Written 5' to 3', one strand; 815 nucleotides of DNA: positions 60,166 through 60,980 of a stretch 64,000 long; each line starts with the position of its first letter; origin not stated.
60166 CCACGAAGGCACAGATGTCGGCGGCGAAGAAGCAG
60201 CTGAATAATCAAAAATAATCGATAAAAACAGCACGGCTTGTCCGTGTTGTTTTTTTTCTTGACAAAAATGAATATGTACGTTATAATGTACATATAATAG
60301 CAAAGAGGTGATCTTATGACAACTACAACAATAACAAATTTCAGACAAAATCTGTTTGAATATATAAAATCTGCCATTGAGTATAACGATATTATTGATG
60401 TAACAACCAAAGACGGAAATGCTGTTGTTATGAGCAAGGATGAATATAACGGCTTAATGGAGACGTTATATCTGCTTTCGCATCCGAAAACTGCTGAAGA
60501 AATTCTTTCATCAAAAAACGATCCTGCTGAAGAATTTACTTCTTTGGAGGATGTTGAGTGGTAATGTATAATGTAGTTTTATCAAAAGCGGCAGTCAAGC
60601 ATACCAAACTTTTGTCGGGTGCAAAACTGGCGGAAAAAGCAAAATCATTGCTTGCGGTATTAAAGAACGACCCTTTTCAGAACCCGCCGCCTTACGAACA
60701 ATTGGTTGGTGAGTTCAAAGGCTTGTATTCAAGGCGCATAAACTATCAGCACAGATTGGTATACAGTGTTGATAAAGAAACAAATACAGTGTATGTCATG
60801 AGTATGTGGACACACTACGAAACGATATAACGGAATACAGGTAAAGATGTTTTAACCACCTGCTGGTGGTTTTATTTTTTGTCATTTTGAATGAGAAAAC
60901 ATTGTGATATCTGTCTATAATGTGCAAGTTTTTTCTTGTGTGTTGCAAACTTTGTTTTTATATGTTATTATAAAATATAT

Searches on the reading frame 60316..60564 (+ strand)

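Call 89: search_protein_families(library=pfam, proteins=[window:60316-60564:+], max_evalue=0.01)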
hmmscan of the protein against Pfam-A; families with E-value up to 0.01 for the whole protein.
window:60316-60564:+ (82 aa): 1 family
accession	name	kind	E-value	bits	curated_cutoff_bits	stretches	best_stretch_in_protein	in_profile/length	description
PF02604.26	PhdYeFM_antitox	-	2.5e-11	43.6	29.8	1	1-69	1-70/74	Antitoxin Phd_YefM, type II toxin-antitoxin system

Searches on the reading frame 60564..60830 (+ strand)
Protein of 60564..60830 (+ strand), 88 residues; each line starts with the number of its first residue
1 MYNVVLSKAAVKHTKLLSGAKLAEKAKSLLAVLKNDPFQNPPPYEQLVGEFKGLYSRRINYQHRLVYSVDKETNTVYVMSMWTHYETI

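Call 89: search_protein_families(library=pfam, proteins=[window:60564-60830:+], max_evalue=0.01)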
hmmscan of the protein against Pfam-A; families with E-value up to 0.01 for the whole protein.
window:60564-60830:+ (88 aa): 2 families
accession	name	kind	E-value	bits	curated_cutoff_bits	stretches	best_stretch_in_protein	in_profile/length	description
PF06769.20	YoeB_toxin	-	6.8e-11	42.5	27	1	20-85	17-80/80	YoeB-like toxin of bacterial type II toxin-antitoxin system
PF05016.21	ParE_toxin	-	0.00032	21.6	23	1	8-82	5-83/89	ParE toxin of type II toxin-antitoxin system, parDE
